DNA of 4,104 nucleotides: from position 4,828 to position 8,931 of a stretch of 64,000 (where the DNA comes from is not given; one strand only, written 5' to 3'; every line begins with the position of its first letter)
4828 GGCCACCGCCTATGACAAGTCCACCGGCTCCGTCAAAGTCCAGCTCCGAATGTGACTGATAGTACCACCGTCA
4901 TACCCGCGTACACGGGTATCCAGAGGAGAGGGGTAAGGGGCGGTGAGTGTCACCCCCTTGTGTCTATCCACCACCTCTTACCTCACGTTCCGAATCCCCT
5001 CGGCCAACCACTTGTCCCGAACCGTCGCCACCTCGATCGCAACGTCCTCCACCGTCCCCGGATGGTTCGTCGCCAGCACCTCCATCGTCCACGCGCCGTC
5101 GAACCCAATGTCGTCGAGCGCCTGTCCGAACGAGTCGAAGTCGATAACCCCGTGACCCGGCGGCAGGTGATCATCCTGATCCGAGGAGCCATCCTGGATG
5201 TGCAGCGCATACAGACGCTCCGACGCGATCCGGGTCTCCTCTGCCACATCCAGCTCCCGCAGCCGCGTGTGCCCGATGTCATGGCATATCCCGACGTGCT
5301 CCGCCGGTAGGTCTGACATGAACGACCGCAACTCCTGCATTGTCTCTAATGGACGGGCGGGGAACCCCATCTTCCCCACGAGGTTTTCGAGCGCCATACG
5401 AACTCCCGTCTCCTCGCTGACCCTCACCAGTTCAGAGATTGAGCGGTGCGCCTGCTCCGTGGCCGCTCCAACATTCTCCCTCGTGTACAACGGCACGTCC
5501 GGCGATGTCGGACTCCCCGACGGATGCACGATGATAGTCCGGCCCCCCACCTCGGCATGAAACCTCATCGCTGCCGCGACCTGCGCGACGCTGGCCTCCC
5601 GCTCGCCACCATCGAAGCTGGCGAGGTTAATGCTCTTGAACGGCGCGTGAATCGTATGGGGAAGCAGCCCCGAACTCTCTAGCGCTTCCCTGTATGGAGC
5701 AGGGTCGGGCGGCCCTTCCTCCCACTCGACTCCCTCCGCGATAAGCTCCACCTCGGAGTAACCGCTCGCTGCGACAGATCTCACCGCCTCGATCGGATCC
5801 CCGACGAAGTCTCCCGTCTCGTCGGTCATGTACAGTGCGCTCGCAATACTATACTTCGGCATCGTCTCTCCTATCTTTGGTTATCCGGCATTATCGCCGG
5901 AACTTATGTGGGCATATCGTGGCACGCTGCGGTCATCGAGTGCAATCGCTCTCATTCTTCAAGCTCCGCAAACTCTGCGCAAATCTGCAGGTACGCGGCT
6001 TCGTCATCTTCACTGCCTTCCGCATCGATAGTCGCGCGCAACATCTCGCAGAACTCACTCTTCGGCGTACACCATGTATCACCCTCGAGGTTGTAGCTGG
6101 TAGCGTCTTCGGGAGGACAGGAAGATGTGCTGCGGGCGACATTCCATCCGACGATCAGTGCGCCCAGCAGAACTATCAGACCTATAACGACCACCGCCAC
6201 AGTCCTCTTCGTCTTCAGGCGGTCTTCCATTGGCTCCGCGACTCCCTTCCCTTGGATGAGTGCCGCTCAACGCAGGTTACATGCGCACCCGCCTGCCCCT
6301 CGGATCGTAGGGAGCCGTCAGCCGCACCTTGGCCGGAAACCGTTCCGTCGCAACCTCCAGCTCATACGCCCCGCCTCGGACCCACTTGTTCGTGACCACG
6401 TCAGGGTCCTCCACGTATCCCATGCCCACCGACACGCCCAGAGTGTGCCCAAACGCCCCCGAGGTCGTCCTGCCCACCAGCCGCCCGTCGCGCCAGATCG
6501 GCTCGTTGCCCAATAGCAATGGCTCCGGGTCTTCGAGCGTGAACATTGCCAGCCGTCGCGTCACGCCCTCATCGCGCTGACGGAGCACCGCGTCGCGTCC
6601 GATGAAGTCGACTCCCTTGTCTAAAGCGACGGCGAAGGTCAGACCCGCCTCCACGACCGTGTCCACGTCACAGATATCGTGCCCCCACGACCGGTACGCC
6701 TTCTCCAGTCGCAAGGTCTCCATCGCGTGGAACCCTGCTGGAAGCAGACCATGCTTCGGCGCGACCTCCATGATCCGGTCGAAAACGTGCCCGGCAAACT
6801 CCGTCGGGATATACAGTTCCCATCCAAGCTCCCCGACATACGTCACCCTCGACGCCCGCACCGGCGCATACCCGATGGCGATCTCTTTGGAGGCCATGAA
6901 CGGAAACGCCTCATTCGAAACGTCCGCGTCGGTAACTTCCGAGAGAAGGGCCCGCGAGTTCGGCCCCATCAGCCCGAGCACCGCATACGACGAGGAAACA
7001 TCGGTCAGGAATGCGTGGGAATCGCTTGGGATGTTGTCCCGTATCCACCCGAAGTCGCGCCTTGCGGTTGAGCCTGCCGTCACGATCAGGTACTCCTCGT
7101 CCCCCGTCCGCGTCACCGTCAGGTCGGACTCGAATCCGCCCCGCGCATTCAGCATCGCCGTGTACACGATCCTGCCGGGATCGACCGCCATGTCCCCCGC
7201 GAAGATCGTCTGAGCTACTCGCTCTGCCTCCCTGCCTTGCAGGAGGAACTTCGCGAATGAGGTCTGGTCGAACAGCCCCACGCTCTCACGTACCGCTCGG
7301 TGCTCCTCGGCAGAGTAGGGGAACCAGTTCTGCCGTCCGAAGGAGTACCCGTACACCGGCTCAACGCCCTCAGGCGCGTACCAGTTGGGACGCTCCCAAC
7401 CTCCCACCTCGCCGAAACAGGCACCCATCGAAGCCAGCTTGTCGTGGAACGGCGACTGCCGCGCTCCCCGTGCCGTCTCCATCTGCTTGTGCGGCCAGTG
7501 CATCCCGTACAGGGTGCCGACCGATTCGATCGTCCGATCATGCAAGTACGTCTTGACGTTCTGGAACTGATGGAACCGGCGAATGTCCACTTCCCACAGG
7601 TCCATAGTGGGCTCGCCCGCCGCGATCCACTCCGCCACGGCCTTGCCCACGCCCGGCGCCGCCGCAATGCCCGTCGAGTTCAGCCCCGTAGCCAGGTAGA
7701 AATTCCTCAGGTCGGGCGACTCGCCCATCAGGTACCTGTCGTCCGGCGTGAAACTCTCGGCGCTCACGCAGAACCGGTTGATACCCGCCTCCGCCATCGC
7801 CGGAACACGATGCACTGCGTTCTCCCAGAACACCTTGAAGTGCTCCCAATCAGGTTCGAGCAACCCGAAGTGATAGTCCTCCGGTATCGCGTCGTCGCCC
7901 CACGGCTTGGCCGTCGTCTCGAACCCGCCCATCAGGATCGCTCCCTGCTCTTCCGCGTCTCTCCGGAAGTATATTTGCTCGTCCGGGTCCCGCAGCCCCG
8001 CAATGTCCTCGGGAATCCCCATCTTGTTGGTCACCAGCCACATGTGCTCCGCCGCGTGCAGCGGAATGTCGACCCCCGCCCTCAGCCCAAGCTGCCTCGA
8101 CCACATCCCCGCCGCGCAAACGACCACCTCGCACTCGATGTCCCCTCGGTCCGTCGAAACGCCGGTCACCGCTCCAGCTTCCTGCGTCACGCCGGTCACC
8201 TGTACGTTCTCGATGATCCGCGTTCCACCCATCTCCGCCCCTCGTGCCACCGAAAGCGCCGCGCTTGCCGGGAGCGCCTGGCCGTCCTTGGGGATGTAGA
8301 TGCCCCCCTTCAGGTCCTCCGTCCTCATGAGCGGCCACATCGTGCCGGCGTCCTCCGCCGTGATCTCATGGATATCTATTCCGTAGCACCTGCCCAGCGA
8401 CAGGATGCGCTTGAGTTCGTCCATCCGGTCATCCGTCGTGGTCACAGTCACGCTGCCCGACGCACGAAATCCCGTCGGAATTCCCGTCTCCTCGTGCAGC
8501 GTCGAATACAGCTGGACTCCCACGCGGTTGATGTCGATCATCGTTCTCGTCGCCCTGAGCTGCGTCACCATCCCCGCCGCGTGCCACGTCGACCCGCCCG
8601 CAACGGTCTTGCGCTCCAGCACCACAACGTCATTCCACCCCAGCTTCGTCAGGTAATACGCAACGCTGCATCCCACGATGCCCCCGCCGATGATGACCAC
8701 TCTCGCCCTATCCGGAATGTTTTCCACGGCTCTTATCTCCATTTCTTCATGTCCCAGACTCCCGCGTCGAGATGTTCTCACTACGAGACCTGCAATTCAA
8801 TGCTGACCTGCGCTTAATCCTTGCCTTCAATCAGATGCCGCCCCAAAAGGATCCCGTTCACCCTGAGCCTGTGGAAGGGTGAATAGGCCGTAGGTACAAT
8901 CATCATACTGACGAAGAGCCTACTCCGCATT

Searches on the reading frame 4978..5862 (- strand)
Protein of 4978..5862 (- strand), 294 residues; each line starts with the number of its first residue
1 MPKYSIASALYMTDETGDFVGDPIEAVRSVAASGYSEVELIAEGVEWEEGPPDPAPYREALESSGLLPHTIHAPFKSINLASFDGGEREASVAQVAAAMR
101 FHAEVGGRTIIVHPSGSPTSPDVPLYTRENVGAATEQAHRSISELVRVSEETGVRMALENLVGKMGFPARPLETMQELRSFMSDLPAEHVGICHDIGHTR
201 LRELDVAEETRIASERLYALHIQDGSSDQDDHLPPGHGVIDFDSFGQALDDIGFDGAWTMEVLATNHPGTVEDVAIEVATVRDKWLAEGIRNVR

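Call 51: search_protein_families(library=pfam, proteins=[window:4978-5862:-], max_evalue=0.00001)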
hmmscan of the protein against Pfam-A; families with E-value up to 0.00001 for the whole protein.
window:4978-5862:- (294 aa): 1 family
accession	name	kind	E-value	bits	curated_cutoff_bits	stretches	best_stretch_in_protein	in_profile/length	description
PF01261.30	AP_endonuc_2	-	1.8e-38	133.1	31.1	1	28-266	2-233/249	Xylose isomerase-like TIM barrel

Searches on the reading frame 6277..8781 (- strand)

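Call 51: search_protein_families(library=pfam, proteins=[window:6277-8781:-], max_evalue=0.00001)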
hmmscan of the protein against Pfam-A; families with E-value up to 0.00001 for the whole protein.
window:6277-8781:- (834 aa): 9 families
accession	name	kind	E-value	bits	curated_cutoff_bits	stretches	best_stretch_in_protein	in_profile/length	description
PF01571.26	GCV_T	-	2.6e-79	266.5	25.6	1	446-716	2-254/255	Aminomethyltransferase folate-binding domain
PF01266.30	DAO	-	3.1e-66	224.8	27.9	1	27-385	1-353/353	FAD dependent oxidoreductase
PF16350.10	FAO_M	-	3.1e-20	72.5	27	1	389-443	2-56/56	FAD dependent oxidoreductase central domain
PF08669.17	GCV_T_C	-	7.3e-20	71.1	25.9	1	742-826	1-80/80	Glycine cleavage T-protein C-terminal barrel domain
PF01593.30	Amino_oxidase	-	1.3e-07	31.7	19.8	0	109-230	146-260/443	Flavin containing amine oxidoreductase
PF07992.20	Pyr_redox_2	-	2.4e-07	30.9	26.1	0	23-59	142-175/291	Pyridine nucleotide-disulphide oxidoreductase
PF13450.12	NAD_binding_8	-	3.7e-06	27.6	21.9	0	30-70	1-42/68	NAD(P)-binding Rossmann-like domain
PF00070.33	Pyr_redox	-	8.6e-06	26.6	22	0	27-59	1-32/82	Pyridine nucleotide-disulphide oxidoreductase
PF01494.25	FAD_binding_3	-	9.9e-06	25.4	22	0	26-294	2-218/349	FAD binding domain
